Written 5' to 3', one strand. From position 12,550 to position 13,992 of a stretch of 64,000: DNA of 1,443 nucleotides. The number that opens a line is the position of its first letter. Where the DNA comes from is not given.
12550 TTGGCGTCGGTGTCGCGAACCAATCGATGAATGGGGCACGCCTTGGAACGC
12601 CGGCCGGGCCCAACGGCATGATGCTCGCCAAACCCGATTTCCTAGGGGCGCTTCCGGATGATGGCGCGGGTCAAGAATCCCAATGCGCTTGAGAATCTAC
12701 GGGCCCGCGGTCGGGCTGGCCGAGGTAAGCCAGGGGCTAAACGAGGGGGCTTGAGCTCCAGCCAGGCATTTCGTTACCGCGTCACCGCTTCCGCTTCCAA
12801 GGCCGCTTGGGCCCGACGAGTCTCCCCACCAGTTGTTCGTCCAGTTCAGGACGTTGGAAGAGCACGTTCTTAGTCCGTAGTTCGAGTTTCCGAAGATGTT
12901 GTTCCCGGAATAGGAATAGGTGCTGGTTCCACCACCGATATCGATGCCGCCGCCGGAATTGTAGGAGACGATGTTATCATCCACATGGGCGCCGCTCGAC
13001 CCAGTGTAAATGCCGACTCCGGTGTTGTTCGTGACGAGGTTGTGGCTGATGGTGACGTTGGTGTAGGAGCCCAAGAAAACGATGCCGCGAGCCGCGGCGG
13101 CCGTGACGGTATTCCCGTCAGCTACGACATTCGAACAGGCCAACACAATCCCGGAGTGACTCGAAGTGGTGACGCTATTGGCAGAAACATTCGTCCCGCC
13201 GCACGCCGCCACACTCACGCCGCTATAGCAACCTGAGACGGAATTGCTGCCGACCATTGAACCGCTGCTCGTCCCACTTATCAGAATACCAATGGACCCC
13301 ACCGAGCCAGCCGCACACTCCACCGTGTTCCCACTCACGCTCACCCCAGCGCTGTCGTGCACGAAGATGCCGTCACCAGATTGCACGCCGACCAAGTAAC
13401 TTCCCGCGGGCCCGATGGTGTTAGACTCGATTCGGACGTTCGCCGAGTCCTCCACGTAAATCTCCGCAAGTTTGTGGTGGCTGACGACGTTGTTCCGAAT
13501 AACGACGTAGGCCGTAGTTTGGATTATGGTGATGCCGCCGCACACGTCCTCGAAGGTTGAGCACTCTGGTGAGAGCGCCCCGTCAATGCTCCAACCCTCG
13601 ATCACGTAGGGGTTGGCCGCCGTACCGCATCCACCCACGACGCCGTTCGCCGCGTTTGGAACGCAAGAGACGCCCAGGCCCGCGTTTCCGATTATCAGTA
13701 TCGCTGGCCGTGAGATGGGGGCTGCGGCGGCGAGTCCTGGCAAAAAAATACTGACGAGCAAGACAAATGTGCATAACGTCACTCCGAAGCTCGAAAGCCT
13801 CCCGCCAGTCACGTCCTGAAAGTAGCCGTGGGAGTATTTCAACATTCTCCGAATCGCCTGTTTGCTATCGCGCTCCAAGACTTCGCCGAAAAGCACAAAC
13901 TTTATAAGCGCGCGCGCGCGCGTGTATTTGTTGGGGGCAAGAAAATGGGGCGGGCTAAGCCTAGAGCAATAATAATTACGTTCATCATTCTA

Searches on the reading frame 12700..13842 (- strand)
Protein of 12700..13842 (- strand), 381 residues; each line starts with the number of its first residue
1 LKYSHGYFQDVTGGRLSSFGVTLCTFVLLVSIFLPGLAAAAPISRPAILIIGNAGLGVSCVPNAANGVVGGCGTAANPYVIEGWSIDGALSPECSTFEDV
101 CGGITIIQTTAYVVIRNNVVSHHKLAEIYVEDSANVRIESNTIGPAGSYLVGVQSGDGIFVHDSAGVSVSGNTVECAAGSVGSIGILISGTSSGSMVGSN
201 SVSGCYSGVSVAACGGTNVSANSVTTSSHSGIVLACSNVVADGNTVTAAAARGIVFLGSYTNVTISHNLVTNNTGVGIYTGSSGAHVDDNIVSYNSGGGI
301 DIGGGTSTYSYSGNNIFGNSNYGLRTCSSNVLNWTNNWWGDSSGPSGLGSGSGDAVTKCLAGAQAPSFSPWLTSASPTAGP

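Call 9: search_protein_families(library=pfam, proteins=[window:12700-13842:-], max_evalue=0.1)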
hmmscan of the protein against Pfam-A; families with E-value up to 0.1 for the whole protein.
window:12700-13842:- (381 aa): 2 families
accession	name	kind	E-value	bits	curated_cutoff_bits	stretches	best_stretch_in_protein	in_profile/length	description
PF13229.12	Beta_helix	-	6.4e-28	97.8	25.9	3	155-285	22-149/158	Right handed beta helix region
PF05048.19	NosD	-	2e-15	57.2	23.6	2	185-333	18-163/212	Periplasmic copper-binding protein (NosD)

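Call 10: search_protein_families(library=ncbifam, proteins=[window:12700-13842:-], max_evalue=0.1)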
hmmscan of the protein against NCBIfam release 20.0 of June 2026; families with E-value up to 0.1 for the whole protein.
window:12700-13842:- (381 aa): 4 families
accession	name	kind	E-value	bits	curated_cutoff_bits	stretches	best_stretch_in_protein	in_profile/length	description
TIGR04247.1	NosD_copper_fam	subfamily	9.5e-16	57.3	300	1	101-354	75-323/377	nitrous oxide reductase family maturation protein NosD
TIGR03804.1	para_beta_helix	repeat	6e-09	35.4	19.45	2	256-296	3-43/44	parallel beta-helix repeat protein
TIGR03805.1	beta_helix_1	subfamily_domain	0.056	12.5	141.5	0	234-299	113-177/314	parallel beta-helix domain-containing protein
NF000867.0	PRK00078.1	equivalog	0.076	12.7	249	0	98-166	102-168/192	Maf-like protein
